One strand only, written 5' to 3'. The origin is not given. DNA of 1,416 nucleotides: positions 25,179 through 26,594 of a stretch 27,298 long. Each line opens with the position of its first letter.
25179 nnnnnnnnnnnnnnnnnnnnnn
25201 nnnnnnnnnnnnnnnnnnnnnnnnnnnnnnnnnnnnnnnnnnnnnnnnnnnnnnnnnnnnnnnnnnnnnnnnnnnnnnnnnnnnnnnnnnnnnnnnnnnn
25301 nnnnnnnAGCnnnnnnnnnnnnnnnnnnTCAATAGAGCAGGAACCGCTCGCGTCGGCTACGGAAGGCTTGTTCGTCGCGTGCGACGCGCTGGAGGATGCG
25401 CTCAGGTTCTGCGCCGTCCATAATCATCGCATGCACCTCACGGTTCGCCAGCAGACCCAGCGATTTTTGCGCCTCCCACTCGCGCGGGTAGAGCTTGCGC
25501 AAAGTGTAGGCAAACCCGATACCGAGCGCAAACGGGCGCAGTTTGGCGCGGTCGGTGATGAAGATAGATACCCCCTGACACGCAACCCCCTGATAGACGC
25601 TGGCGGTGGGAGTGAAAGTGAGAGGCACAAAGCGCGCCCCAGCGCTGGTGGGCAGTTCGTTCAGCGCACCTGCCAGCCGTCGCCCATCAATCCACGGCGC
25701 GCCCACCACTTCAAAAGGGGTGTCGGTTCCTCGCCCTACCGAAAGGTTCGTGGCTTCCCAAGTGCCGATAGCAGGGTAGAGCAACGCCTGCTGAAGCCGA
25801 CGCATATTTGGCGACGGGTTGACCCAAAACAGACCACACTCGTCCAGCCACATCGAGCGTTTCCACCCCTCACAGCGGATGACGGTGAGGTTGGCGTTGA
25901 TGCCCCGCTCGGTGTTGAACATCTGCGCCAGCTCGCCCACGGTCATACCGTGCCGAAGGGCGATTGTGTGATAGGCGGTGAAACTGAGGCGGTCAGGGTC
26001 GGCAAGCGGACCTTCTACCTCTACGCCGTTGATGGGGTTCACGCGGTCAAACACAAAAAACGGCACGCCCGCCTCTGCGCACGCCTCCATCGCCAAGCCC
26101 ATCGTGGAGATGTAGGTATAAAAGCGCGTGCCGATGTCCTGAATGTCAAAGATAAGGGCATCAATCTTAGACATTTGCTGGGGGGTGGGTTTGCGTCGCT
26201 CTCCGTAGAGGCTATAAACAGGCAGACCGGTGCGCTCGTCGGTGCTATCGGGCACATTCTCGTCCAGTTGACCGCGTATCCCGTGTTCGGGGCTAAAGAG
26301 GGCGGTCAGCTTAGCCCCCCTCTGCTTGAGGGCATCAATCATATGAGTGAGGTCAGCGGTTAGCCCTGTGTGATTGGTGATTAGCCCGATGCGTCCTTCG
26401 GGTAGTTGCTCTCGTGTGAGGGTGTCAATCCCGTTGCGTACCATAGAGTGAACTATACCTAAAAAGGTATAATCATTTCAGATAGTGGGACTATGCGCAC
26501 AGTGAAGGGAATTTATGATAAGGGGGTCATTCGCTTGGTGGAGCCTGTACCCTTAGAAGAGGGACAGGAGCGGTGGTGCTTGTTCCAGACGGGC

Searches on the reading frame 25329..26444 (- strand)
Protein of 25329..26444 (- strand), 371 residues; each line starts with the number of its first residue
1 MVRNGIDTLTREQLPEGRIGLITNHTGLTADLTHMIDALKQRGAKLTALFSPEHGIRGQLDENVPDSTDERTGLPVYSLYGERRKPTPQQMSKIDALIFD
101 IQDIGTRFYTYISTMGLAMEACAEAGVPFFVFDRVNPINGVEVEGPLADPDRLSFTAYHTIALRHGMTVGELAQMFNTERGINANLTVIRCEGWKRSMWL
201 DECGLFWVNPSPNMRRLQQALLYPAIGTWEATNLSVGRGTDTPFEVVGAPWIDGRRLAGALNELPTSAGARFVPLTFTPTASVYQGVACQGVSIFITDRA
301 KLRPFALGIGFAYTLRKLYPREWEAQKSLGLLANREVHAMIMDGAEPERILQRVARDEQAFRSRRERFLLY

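Call 21: search_protein_families(library=pfam, proteins=[window:25329-26444:-])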
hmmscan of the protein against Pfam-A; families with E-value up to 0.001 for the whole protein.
window:25329-26444:- (371 aa): 2 families
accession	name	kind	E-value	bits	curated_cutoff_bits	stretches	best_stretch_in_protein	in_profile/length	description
PF07075.17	NamZ_N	-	5.4e-84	281.1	26.9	1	19-217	1-202/203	Exo-beta-N-acetylmuramidase NamZ, N-terminal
PF20732.2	NamZ_C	-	2.5e-42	145.7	25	1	221-371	1-152/152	Exo-beta-N-acetylmuramidase NamZ, C-terminal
